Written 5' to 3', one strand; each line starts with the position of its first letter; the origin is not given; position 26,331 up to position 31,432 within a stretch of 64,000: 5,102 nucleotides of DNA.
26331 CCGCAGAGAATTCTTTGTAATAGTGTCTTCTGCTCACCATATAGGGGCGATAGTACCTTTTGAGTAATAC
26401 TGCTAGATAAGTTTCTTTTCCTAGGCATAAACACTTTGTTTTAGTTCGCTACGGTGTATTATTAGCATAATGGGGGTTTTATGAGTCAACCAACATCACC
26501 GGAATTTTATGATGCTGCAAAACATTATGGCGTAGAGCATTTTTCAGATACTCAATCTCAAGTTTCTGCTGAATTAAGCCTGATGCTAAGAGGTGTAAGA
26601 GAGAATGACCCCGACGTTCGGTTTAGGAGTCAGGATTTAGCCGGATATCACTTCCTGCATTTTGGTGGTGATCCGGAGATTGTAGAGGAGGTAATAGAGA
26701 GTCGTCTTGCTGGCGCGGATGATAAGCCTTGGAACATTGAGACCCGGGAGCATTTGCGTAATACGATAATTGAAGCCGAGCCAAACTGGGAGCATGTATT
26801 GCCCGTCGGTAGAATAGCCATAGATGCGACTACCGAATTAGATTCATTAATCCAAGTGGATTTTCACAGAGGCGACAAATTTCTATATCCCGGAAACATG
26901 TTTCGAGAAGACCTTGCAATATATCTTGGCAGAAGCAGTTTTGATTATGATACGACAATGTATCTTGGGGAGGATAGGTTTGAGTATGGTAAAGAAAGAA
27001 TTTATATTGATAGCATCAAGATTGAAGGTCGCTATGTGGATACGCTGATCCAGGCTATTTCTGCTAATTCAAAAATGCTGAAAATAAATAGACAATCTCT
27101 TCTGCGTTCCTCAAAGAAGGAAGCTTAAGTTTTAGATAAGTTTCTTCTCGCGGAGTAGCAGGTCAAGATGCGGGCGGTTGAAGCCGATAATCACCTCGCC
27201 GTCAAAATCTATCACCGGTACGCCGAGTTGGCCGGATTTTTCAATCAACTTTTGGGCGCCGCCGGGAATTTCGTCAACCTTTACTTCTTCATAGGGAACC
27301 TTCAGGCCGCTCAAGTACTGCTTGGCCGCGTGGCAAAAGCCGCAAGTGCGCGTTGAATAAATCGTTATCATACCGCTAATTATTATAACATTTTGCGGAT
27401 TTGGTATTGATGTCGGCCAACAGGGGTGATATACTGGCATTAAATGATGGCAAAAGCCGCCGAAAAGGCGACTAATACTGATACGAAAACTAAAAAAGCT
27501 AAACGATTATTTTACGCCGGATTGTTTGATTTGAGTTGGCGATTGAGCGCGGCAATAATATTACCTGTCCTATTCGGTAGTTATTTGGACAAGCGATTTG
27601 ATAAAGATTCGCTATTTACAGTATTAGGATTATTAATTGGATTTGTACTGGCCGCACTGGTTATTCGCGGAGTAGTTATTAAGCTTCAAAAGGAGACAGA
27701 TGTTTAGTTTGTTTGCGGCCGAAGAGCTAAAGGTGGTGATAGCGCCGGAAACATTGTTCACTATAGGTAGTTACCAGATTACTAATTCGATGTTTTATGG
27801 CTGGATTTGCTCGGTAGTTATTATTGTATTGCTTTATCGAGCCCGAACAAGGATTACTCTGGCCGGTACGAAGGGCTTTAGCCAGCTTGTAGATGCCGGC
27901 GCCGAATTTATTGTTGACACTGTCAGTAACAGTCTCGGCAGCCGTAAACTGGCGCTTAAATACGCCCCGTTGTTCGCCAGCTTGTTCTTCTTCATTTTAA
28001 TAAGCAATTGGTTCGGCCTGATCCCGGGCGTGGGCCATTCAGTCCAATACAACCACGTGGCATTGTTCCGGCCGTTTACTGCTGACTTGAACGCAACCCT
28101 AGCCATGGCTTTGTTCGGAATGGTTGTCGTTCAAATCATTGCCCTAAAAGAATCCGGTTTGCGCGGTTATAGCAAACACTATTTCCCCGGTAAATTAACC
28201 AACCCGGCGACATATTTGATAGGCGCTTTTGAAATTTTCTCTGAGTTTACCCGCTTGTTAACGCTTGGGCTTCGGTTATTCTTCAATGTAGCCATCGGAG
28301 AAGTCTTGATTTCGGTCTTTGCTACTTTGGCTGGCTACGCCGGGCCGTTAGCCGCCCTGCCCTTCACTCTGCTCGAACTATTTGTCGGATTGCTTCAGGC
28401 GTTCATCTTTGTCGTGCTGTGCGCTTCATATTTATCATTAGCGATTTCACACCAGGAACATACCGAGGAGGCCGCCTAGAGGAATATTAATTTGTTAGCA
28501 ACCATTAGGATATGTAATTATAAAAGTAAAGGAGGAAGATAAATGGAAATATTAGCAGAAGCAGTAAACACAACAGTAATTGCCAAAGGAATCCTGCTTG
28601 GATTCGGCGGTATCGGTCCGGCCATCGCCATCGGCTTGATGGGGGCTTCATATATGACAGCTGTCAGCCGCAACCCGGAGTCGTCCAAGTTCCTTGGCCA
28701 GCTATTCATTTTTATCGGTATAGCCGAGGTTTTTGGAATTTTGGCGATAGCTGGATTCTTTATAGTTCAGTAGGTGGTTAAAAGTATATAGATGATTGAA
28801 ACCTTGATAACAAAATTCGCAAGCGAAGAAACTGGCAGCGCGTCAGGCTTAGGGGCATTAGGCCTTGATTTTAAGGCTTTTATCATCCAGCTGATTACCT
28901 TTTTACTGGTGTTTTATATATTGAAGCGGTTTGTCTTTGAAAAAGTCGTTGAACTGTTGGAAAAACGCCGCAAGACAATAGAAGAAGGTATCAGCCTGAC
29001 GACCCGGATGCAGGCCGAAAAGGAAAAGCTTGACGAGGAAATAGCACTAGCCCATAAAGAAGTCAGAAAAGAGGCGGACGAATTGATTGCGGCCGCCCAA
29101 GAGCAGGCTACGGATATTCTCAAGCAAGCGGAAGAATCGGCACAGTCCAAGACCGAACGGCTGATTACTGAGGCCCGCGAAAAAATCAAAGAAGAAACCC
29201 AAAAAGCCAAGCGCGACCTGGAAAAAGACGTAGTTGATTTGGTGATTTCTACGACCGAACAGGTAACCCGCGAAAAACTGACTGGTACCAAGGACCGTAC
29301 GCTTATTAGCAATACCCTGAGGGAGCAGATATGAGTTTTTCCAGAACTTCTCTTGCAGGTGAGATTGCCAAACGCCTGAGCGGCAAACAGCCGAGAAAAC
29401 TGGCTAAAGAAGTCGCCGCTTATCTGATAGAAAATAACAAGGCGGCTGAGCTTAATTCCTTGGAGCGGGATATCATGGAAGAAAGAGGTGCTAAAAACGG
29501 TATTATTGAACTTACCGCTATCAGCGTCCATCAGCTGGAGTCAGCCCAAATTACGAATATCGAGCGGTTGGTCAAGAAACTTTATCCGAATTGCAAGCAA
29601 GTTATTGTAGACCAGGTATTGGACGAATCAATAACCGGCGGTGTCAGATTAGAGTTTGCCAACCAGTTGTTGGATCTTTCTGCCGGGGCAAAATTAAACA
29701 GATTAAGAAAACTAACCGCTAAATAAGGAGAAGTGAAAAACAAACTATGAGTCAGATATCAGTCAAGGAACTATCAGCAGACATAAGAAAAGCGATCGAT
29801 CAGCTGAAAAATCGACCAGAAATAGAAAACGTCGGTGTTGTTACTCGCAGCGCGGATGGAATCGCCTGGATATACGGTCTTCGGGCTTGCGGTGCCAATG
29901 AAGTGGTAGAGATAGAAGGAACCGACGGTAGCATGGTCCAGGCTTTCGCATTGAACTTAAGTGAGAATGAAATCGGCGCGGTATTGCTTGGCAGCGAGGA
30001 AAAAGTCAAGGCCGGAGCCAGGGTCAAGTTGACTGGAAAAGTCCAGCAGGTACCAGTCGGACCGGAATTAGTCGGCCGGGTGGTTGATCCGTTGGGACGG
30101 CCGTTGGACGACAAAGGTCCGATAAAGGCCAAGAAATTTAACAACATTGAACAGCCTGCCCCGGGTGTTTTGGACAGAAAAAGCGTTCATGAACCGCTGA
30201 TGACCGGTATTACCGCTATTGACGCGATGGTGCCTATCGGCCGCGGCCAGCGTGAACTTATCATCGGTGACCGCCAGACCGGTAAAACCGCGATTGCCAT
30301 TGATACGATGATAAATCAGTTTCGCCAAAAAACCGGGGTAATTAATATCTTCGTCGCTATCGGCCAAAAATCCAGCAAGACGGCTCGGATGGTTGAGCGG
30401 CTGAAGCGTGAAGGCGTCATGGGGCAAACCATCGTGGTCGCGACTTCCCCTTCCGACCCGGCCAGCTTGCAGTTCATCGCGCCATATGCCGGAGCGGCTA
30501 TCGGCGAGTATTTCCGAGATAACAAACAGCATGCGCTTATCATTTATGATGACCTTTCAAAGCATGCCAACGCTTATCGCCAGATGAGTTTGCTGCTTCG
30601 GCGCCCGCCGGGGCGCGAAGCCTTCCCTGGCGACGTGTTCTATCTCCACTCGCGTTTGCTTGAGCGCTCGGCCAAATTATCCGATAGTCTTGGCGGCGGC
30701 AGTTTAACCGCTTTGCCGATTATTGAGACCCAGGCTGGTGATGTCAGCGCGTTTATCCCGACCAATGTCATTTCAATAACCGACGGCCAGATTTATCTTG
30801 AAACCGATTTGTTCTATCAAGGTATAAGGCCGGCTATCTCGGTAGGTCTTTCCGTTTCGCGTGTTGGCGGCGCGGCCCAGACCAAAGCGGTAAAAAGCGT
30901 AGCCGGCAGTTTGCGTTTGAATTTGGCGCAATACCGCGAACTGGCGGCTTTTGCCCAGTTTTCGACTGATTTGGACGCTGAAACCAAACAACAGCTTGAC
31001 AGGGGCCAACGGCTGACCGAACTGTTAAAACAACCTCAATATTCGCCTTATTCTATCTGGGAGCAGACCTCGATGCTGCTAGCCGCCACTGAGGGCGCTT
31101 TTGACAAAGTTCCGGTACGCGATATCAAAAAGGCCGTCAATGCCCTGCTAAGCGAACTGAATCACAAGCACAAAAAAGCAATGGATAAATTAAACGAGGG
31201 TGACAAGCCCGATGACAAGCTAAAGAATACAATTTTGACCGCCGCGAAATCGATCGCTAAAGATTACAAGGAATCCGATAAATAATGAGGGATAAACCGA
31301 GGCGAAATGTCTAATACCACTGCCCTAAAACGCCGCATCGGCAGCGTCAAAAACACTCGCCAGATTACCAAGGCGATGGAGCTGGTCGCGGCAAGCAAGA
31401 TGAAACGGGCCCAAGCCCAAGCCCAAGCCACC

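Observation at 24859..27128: Tandem triplet of paralogous genes of an unrecognised family, each with its own -10 box 8-9 nt from the ATG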

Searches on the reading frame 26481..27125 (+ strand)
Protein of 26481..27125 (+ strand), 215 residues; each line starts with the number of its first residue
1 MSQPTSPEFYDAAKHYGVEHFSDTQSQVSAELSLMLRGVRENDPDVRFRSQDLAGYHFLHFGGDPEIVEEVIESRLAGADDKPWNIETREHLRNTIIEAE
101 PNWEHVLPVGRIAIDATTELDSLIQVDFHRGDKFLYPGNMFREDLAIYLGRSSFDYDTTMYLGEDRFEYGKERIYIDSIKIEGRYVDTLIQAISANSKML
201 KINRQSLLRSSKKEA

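Call 4: search_protein_families(library=pfam, proteins=[window:26481-27125:+], max_evalue=1)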
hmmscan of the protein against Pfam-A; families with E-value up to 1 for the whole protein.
window:26481-27125:+ (215 aa): 0 families

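Call 5: search_protein_families(library=ncbifam, proteins=[window:26481-27125:+], max_evalue=1)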
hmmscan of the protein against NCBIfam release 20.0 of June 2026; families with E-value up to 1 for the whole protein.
window:26481-27125:+ (215 aa): 0 families

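Call 6: search_protein_families(library=padloc, proteins=[window:26481-27125:+], max_evalue=1)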
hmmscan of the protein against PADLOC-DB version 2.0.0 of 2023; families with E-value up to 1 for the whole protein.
window:26481-27125:+ (215 aa): 0 families

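Call 7: search_protein_families(library=phrogs, proteins=[window:26481-27125:+], max_evalue=1)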
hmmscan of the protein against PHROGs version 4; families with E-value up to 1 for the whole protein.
window:26481-27125:+ (215 aa): 0 families

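Call 85: predict_structure(alignment_id=A5)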
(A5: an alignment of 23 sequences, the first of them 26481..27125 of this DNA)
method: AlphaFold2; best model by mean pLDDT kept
length: 215 residues; sequences in the alignment: 23
mean_pLDDT: 84.7   pTM: 0.83
mean pLDDT of the five models: 84.7, 84.0, 83.7, 83.4, 82.6
residues with pLDDT >= 90: 127; 70-90: 47; 50-70: 34; < 50: 7
segments of 3 or more residues with pLDDT < 50: none
pLDDT, mean of each block of 10 residues (from residue 1): 61 94 96 93 90 95 95 94 95 85 79 94 83 84 77 75 52 89 86 94 83 51
secondary structure, 60 per line:
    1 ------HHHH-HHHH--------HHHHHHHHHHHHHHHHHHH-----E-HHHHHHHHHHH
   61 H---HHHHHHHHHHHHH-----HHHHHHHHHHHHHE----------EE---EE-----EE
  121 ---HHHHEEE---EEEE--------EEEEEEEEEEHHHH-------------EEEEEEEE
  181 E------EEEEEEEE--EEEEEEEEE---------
elements in order: H7-10 H12-15 H24-42 H50-61 H65-77 H83-95 H124-127 E128-130 E134-137 E146-155 H156-159 E173-181 E188-195 E198-206

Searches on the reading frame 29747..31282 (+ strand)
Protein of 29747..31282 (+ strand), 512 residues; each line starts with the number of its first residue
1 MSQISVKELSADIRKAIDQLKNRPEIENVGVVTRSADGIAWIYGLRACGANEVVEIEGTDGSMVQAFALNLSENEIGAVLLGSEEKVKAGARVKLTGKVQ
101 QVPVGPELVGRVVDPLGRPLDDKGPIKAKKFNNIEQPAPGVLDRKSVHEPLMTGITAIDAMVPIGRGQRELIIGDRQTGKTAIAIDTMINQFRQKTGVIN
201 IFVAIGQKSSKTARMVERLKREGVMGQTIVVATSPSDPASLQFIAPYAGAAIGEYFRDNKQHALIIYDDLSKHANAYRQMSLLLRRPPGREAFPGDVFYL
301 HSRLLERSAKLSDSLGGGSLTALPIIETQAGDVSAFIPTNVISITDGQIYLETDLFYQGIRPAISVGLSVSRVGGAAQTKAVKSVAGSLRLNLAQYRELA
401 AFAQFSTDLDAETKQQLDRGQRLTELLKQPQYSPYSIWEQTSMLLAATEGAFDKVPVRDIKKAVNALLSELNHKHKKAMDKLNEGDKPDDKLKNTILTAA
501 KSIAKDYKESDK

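Call 29: find_related_loci(query=window:29747-31282:+, collection=genome_contigs, flank=10000)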
Query window:29747-31282:+ (512 aa) in genome_contigs; peptide patterns used: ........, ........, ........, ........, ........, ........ (x = any residue, [..] = any of these).
600 stretches matched a pattern (row limit reached: there are more); 595 encode a relative of the query (tblastn E <= 1e-3); the best 80 are kept; 80 distinct loci.
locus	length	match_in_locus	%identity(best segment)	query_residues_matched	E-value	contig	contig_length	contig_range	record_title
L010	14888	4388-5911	80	1-508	0e+0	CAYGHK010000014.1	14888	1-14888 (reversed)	MAG TPA_asm: uncultured Candidatus Saccharibacteria bacterium isolate ERP113451_co1_206 genome assembly, contig: NODE_47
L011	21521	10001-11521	76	1-507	0e+0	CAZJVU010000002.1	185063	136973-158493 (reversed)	MAG TPA_asm: uncultured Candidatus Saccharibacteria bacterium isolate SRP200132_co1_144 genome assembly, contig: NODE_62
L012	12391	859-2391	74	2-512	0e+0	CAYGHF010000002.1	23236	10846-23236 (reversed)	MAG TPA_asm: uncultured Candidatus Saccharimonas sp. isolate ERP113451_co3_278 genome assembly, contig: NODE_1578_length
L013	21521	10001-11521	75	1-507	0e+0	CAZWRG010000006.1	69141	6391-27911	MAG TPA_asm: uncultured Candidatus Saccharibacteria bacterium isolate SRP144015_co1_33 genome assembly, contig: NODE_209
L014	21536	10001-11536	74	1-512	0e+0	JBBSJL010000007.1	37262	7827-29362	MAG: Candidatus Saccharimonadales bacterium isolate LS4_metabat2.004 LS4_metabat2.004_K_955428_L_37262_cov_13.7125, whol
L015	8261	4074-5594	75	1-507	0e+0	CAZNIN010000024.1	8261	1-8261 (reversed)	MAG TPA_asm: uncultured Candidatus Saccharibacteria bacterium isolate SRP144015_co1_53 genome assembly, contig: NODE_381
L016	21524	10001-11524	75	1-508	0e+0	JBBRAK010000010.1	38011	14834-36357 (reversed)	MAG: Candidatus Saccharimonadales bacterium isolate Co_metawrap_2292 Cmw_2292_k141_1369612_length_38011_cov_12.9975, who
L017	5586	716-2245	73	3-512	0e+0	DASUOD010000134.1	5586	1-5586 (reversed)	MAG TPA_asm: Candidatus Saccharimonadales bacterium isolate SMAG_U1619 k141_150669, whole genome shotgun sequence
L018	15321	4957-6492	74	1-512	0e+0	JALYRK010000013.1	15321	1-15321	MAG: bacterium isolate MDV bin87 SD1454_NODE_847_length_15321_cov_8.485060, whole genome shotgun sequence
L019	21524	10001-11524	73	1-508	0e+0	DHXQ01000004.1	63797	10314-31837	MAG TPA_asm: Candidatus Saccharibacteria bacterium UBA5152 UBA5152_contig_803, whole genome shotgun sequence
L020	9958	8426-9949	74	1-508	0e+0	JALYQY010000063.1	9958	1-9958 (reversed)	MAG: bacterium isolate MDV bin75 SD1454-56_k127_1103820, whole genome shotgun sequence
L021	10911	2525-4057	73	2-512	0e+0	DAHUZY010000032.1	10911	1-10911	MAG TPA_asm: Candidatus Saccharibacteria bacterium isolate clean1689 NODE_32_length_10911_cov_3.978863, whole genome sho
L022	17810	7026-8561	73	1-512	0e+0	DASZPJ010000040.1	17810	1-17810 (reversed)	MAG TPA_asm: Candidatus Saccharimonadales bacterium isolate SMAG_U5968 k141_612333, whole genome shotgun sequence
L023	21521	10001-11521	73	1-507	0e+0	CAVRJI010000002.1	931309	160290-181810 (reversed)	MAG: uncultured bacterium isolate MFD01275.bin.1.111 genome assembly, contig: contig_12920, whole genome shotgun sequenc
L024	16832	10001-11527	72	1-509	0e+0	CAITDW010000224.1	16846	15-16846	uncultured Candidatus Saccharibacteria bacterium isolate Umea3_bin-0930 genome assembly, contig: bin-0930:224/259, whole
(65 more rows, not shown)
